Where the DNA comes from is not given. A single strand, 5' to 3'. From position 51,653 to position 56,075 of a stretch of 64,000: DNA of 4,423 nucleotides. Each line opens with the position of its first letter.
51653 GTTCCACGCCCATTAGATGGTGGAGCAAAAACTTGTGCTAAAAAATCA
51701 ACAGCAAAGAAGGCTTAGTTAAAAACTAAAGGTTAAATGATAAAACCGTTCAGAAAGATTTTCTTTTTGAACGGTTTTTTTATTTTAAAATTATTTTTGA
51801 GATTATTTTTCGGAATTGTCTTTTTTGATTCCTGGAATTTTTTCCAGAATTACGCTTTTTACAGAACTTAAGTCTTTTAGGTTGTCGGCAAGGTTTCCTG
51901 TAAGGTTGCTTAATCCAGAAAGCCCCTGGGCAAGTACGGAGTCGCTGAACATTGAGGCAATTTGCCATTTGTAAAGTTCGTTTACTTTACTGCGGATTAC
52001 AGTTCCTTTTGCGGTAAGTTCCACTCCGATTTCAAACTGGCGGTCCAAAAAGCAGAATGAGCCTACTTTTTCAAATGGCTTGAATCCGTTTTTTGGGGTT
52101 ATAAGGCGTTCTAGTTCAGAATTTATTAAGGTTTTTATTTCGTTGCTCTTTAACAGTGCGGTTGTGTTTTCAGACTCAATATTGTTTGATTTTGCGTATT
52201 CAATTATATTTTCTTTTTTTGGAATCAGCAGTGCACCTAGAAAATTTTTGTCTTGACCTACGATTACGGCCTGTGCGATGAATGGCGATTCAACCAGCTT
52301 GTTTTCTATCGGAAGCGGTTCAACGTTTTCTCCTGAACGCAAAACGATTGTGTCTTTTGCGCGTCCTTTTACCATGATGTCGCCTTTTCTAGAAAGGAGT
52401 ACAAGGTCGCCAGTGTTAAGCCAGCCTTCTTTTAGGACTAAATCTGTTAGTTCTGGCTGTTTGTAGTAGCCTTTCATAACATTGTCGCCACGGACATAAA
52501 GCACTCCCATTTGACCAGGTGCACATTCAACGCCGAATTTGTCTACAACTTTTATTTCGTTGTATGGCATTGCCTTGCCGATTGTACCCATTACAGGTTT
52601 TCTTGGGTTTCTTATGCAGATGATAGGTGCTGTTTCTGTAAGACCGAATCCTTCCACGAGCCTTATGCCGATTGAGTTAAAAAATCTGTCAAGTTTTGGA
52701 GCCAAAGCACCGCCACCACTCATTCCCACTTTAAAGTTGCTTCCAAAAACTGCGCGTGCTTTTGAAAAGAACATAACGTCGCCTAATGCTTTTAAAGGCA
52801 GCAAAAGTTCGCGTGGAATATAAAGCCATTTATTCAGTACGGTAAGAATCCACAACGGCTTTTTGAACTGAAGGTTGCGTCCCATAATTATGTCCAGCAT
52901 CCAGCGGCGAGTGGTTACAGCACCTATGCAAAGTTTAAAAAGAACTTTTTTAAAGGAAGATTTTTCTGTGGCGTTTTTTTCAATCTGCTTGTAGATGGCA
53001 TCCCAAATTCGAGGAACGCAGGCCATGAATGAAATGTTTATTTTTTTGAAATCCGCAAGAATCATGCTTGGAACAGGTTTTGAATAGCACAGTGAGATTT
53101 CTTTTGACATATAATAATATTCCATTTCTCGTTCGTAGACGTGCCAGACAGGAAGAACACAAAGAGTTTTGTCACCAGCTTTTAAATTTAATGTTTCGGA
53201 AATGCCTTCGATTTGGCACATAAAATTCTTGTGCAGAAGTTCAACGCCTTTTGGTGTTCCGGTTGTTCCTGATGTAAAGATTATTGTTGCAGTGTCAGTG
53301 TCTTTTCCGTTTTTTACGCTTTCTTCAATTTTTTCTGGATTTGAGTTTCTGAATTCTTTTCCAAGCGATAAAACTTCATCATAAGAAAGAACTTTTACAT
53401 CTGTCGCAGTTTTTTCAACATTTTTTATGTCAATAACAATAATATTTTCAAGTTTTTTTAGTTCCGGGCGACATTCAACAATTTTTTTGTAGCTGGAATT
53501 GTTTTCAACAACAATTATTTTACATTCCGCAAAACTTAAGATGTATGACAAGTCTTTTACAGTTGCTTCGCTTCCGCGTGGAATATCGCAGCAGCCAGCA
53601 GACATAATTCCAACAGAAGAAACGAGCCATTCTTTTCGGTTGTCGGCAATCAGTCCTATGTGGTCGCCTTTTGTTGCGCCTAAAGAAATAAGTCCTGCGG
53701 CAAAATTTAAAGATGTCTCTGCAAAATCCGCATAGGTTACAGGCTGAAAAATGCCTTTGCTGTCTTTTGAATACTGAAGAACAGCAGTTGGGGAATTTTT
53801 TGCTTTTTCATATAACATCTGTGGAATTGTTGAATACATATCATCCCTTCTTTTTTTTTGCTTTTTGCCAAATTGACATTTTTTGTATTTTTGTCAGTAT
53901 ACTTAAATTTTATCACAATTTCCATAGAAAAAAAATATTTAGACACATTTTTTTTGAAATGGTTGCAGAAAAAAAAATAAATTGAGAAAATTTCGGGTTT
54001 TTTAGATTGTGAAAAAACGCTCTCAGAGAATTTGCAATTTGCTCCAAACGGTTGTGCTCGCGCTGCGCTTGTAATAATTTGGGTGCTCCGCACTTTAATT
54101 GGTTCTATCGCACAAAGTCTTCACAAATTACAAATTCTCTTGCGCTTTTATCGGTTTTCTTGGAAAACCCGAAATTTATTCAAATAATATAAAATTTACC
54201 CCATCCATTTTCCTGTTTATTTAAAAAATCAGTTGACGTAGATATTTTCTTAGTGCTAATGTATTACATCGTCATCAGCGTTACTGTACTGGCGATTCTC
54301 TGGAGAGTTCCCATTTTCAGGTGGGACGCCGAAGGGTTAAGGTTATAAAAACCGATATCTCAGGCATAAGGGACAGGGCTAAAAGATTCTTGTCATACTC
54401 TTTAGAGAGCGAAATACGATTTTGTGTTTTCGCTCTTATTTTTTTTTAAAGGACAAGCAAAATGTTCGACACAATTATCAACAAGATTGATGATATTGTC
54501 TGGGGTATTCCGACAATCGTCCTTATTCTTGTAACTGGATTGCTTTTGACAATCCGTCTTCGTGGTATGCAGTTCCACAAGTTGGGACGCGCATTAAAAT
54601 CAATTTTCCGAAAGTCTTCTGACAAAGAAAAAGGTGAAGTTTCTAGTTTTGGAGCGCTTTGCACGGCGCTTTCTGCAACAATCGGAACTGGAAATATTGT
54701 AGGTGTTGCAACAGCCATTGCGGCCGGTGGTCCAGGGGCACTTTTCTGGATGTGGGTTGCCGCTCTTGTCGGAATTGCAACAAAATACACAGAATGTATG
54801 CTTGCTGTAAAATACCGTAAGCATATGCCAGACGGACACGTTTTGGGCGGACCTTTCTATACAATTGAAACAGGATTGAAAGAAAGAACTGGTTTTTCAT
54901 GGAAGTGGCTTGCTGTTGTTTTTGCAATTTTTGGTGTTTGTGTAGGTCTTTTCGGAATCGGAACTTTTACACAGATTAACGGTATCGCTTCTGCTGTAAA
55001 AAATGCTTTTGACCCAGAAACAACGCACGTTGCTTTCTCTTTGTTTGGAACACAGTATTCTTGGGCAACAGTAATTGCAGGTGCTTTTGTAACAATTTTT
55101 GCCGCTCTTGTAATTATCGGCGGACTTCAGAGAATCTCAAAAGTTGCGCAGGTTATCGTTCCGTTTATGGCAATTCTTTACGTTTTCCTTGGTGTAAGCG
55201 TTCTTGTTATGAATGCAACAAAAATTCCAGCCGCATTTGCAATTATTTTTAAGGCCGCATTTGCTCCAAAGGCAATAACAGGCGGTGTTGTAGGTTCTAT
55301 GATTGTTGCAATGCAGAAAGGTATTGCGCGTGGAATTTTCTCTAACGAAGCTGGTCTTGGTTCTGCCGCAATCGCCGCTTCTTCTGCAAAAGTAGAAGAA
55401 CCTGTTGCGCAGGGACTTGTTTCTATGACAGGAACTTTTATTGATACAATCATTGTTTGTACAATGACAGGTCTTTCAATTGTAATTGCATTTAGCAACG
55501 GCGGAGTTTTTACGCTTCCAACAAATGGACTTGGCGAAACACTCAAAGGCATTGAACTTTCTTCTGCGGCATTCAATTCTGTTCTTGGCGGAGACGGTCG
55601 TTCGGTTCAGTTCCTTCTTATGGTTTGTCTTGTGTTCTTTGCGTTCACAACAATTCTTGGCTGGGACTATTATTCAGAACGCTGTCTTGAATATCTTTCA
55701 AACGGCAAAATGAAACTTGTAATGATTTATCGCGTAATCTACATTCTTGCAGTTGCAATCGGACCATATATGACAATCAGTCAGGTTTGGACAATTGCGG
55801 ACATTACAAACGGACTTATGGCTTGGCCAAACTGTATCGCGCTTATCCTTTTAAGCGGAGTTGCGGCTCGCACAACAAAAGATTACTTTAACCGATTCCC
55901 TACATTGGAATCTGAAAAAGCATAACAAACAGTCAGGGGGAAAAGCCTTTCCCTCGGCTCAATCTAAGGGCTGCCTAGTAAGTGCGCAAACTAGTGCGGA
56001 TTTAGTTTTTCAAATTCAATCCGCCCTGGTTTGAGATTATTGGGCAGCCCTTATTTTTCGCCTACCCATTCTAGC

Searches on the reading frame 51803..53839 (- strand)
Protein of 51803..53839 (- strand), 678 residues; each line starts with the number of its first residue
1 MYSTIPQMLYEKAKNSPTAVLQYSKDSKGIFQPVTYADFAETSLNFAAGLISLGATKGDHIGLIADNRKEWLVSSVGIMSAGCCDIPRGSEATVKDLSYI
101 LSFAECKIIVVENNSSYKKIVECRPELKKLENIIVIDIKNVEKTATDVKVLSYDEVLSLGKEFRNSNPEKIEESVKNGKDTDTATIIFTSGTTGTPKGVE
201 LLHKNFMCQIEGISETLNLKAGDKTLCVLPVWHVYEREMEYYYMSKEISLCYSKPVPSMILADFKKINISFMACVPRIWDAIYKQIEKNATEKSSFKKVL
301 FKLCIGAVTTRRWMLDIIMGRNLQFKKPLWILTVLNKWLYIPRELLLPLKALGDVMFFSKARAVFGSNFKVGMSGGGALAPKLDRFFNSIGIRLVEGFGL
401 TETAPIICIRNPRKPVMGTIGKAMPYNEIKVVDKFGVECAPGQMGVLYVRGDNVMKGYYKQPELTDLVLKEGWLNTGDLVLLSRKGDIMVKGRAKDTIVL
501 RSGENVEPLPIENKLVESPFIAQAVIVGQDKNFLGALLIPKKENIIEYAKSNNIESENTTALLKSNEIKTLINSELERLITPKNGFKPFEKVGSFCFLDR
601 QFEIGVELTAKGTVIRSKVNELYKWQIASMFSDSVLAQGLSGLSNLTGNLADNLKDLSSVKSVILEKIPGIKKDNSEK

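Call 71: search_protein_families(library=pfam, proteins=[window:51803-53839:-])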
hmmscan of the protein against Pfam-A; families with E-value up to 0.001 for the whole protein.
window:51803-53839:- (678 aa): 2 families
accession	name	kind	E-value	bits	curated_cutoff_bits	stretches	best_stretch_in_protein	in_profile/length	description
PF00501.34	AMP-binding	-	3.5e-76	256.9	29.9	1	24-459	16-384/384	AMP-binding enzyme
PF23562.2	AMP-binding_C_3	-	1.6e-15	58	20.8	1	496-544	2-51/124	AMP-binding enzyme C-terminal domain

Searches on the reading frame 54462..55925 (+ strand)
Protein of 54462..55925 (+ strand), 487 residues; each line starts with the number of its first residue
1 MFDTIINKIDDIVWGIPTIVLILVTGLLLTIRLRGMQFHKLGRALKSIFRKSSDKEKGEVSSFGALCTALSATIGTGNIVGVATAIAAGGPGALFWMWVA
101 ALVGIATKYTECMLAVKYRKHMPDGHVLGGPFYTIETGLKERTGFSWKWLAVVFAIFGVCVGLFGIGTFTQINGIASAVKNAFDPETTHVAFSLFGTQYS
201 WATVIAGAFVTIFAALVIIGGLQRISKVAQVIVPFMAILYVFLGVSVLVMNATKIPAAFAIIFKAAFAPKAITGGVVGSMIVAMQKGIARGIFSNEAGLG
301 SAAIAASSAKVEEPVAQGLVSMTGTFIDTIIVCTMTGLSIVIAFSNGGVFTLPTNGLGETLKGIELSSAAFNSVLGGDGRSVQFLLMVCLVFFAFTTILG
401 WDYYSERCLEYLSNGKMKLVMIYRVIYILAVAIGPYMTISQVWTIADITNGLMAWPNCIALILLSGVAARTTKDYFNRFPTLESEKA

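Call 71: search_protein_families(library=pfam, proteins=[window:54462-55925:+])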
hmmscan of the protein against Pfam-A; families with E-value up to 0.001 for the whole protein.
window:54462-55925:+ (487 aa): 1 family
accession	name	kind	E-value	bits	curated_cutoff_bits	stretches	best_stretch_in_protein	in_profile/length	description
PF01235.23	Na_Ala_symp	-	1.2e-140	469.7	24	1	51-478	4-382/392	Sodium:alanine symporter family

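Call 72: find_homologous_proteins(query=window:54462-55925:+, max_evalue=1e-150)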
Query window:54462-55925:+ (487 aa): 7817 proteins with E <= 1e-150 among 8000 candidates; the best 120 are listed.
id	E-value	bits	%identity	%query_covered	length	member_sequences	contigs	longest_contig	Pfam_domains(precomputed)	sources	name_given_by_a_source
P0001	6.8e-288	973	91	100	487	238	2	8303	PF01235.24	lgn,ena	-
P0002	3.5e-284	961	89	100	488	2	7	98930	PF01235.24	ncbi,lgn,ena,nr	ncbi:MAG: alanine:cation symporter family protein [Treponema sp.]|nr:alanine:cation symporter family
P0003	1.7e-281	952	90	100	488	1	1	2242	PF01235.24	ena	-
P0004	5.8e-280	947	89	99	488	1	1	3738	PF01235.24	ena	-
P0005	9.6e-280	946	88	100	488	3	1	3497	PF01235.24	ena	-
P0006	3.5e-279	945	87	100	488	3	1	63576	PF01235.24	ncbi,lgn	-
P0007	4.2e-279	944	89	99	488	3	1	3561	PF01235.24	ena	-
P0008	2.0e-271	919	86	99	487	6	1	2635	PF01235.24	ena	-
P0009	1.7e-269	913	86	99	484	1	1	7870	PF01235.24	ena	-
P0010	3.0e-265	899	84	100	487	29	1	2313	PF01235.24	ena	-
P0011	1.0e-261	887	83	100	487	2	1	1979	PF01235.24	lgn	-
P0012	1.8e-261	886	83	100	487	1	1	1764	PF01235.24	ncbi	-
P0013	2.9e-261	885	83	100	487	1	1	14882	PF01235.24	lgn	-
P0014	2.2e-257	873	82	100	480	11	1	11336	PF01235.24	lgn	-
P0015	7.2e-257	871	83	99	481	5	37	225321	PF01235.24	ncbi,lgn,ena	-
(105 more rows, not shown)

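Call 73: find_encoding_contigs(protein=P0002, flank=1500, max_places=2)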
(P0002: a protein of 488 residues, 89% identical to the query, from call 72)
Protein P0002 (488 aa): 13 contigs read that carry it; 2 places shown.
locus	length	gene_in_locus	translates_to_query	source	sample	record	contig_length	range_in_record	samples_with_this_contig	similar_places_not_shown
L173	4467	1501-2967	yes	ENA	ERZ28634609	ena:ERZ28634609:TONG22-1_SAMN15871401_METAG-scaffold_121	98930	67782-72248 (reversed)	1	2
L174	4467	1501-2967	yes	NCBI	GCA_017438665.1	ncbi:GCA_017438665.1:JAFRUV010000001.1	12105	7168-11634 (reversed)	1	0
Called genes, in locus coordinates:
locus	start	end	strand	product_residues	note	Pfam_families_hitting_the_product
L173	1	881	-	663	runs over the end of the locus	PF00501:AMP-binding, PF23562:AMP-binding_C_3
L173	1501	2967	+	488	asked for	PF01235:Na_Ala_symp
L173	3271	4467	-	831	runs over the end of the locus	PF00343:Phosphorylase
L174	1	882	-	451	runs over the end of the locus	PF00501:AMP-binding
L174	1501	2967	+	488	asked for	PF01235:Na_Ala_symp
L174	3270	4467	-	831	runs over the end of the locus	PF00343:Phosphorylase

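Call 74: find_encoding_contigs(protein=P0006, flank=1500, max_places=2)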
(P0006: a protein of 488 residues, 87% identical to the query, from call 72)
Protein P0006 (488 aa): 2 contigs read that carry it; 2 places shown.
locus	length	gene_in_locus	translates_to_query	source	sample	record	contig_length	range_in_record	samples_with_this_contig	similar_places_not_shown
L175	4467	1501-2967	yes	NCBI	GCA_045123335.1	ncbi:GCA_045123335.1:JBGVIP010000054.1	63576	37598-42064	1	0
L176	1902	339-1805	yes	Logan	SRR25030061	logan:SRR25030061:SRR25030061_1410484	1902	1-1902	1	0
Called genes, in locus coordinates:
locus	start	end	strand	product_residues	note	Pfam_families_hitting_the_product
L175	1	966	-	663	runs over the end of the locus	PF00501:AMP-binding, PF23562:AMP-binding_C_3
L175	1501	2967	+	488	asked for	PF01235:Na_Ala_symp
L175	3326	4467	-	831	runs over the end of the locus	PF00343:Phosphorylase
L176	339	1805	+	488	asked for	PF01235:Na_Ala_symp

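Call 75: find_encoding_contigs(protein=P0015, flank=1500, max_places=2)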
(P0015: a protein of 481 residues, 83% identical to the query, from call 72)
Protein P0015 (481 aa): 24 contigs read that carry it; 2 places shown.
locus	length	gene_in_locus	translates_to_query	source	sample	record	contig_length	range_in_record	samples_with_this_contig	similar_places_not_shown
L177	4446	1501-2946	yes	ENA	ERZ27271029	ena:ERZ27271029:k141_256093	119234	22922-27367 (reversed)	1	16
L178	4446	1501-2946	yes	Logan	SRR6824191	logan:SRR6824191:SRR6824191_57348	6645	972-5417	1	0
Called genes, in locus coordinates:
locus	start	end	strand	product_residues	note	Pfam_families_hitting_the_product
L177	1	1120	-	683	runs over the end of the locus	PF00501:AMP-binding, PF23562:AMP-binding_C_3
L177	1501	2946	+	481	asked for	PF01235:Na_Ala_symp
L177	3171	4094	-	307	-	PF00892:EamA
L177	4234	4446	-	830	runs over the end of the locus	PF00343:Phosphorylase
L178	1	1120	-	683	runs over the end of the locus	PF00501:AMP-binding, PF23562:AMP-binding_C_3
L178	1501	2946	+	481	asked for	PF01235:Na_Ala_symp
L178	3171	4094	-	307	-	PF00892:EamA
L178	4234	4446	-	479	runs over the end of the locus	?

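Call 76: find_encoding_contigs(protein=P0001, flank=1500, max_places=2)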
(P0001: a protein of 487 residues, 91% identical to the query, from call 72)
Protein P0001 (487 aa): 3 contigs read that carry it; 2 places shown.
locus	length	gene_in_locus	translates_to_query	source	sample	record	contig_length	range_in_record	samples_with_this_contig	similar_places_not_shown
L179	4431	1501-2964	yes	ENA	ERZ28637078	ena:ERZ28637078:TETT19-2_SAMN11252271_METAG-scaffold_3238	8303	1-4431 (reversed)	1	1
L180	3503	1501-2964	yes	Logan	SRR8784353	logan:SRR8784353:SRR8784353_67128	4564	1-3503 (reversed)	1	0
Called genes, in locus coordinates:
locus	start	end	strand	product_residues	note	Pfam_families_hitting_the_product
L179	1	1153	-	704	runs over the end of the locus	PF00501:AMP-binding, PF23562:AMP-binding_C_3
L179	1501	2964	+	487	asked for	PF01235:Na_Ala_symp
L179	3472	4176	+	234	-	PF00557:Peptidase_M24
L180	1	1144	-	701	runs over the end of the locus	PF00501:AMP-binding, PF23562:AMP-binding_C_3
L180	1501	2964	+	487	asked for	PF01235:Na_Ala_symp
